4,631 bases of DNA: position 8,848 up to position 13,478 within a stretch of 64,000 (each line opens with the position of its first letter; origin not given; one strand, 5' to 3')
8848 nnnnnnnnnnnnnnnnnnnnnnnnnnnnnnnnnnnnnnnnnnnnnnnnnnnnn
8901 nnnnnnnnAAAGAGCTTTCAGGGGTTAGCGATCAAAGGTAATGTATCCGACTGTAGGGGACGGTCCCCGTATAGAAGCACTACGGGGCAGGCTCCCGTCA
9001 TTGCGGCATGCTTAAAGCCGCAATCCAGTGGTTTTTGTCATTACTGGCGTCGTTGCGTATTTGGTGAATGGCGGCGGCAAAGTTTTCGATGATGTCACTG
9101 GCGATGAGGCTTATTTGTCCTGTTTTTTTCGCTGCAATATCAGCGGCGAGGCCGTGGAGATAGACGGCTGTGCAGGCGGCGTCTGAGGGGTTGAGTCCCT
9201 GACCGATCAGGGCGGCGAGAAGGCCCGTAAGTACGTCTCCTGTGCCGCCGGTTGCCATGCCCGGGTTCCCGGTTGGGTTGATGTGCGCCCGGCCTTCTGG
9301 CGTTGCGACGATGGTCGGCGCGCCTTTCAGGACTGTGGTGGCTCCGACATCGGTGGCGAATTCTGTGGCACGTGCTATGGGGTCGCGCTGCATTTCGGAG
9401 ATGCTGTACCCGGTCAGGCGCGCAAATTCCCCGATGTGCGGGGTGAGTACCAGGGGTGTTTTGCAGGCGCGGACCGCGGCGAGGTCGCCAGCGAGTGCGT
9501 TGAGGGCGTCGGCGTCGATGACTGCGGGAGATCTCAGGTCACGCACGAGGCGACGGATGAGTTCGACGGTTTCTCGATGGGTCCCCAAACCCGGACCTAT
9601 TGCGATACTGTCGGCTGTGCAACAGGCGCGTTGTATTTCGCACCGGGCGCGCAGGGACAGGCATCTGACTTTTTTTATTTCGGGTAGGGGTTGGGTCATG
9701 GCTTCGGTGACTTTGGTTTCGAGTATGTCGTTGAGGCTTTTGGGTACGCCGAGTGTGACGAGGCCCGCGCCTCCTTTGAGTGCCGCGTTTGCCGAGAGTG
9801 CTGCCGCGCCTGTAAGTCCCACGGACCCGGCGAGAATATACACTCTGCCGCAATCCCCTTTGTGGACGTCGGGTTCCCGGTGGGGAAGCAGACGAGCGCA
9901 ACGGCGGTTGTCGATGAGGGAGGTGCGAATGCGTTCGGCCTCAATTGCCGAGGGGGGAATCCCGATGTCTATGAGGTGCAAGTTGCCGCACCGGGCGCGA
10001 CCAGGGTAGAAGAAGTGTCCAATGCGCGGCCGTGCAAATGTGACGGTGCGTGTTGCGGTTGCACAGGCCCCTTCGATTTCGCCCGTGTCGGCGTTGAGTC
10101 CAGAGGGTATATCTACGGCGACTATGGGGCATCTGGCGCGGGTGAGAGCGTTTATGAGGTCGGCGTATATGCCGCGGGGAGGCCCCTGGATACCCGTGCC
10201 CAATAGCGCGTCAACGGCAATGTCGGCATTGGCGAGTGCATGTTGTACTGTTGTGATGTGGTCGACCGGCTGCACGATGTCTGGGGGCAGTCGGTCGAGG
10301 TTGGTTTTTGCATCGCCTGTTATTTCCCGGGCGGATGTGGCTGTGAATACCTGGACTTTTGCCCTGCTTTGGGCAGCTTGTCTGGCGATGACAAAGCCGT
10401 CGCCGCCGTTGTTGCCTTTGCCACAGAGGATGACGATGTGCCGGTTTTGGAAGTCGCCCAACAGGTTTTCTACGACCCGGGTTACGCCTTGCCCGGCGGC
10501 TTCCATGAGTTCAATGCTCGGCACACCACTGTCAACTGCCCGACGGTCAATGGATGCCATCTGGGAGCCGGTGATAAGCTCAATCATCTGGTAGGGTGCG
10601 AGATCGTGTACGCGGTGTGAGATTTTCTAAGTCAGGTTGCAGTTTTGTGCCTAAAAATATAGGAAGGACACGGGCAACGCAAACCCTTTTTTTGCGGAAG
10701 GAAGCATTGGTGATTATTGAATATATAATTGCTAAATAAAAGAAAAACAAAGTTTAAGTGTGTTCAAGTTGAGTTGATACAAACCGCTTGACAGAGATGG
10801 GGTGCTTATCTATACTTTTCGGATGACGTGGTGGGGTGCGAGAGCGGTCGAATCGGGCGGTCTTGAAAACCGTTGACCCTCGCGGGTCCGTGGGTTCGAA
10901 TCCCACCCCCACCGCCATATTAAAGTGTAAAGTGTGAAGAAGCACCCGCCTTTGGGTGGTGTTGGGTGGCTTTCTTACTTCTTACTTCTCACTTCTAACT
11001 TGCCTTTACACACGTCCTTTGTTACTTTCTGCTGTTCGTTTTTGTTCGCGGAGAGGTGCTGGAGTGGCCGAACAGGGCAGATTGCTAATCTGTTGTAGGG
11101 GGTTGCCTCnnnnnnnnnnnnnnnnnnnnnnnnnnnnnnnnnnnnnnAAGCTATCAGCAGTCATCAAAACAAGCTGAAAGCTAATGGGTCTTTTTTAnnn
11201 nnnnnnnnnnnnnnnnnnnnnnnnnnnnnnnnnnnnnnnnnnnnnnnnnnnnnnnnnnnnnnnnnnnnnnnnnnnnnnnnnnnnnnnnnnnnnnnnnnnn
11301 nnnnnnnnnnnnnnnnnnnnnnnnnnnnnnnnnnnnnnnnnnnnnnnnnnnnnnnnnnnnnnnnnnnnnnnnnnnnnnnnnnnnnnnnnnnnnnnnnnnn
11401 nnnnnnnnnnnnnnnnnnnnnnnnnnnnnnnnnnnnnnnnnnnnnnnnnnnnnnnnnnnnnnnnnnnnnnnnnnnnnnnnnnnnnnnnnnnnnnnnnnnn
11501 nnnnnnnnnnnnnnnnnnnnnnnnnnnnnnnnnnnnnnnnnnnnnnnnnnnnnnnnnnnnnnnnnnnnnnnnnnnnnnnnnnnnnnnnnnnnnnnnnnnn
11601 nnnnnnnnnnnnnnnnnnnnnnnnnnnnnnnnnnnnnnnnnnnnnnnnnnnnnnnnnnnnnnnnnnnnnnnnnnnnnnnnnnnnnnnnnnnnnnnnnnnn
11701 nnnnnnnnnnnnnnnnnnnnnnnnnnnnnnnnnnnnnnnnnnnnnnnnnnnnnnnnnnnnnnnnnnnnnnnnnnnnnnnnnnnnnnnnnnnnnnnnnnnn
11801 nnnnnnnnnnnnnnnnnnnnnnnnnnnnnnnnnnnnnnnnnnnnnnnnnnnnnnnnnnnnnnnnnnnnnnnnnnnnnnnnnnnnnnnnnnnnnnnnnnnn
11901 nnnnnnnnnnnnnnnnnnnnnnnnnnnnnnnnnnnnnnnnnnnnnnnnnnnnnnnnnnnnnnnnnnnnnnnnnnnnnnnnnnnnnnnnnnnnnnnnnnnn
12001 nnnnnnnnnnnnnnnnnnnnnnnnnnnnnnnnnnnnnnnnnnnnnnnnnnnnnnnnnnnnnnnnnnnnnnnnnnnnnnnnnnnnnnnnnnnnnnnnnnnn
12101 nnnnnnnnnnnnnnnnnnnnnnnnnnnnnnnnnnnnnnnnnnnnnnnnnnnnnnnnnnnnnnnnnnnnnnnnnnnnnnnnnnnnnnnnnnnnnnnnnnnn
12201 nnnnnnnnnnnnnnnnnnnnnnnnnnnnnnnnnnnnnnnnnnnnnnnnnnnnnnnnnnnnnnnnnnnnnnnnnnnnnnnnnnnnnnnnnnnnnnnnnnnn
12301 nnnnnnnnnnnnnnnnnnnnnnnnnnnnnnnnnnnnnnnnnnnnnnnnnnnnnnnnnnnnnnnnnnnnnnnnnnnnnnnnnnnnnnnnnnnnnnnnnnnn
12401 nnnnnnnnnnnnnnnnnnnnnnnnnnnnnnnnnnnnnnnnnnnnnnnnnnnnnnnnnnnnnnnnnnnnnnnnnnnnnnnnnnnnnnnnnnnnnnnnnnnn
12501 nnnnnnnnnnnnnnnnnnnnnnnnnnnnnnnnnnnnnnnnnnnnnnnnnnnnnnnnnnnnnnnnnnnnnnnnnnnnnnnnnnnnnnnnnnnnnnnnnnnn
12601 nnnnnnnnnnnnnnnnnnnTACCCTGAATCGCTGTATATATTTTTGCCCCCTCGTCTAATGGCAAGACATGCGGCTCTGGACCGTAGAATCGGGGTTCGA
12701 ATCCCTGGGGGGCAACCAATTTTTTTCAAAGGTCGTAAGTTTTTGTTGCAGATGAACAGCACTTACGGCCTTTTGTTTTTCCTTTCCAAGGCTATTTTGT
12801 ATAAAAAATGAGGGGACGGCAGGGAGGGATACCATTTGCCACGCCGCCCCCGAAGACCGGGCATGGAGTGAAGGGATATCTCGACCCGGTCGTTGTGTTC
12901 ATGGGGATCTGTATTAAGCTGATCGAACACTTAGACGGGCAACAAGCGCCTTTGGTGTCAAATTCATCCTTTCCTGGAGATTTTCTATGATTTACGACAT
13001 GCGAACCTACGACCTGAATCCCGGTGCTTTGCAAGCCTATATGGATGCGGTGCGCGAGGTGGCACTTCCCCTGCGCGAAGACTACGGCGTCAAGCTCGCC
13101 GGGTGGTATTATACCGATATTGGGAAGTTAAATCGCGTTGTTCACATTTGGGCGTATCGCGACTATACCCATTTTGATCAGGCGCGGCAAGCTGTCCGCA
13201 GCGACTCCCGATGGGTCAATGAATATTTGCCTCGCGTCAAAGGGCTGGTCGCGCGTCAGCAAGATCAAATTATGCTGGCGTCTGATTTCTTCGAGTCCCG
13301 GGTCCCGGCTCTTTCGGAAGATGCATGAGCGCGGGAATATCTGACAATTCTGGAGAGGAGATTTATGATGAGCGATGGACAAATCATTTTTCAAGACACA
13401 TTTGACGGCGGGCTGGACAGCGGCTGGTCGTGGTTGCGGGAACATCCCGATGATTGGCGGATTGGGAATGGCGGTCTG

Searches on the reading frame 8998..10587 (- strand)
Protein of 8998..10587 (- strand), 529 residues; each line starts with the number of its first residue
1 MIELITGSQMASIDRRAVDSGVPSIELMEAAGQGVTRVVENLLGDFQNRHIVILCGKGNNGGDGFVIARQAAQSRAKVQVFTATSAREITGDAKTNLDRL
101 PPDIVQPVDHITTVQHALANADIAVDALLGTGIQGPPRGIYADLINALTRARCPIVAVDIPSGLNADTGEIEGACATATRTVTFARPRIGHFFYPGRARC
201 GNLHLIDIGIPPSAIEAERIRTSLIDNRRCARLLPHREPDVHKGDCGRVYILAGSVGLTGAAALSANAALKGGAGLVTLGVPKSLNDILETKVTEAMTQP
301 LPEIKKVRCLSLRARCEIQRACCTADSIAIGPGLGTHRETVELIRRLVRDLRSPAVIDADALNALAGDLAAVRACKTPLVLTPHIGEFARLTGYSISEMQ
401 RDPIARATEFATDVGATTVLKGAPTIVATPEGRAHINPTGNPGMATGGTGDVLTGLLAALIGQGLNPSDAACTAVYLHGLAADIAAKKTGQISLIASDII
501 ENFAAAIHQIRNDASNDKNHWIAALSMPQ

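Call 7: search_protein_families(library=pfam, proteins=[window:8998-10587:-], max_evalue=0.01)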
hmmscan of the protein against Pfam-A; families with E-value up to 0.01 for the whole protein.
window:8998-10587:- (529 aa): 3 families
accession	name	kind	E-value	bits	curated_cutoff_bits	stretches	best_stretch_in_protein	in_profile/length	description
PF01256.23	Carb_kinase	-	2.6e-55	188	27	1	249-501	1-238/242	NAD(P)H-hydrate dehydratase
PF03853.21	YjeF_N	-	2.8e-45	154.8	24.9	1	26-189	3-168/169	YjeF-related protein N-terminus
PF08543.17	Phos_pyr_kin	-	0.001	19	27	1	375-474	117-224/246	Phosphomethylpyrimidine kinase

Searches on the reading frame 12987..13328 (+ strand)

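Call 10: search_protein_families(library=pfam, proteins=[window:12987-13328:+], max_evalue=0.001)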
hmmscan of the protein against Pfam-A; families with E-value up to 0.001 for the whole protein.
window:12987-13328:+ (113 aa): 1 family
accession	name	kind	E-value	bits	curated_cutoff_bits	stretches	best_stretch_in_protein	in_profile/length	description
PF07978.19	NIPSNAP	-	3.3e-22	79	22.3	1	3-100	1-99/102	NIPSNAP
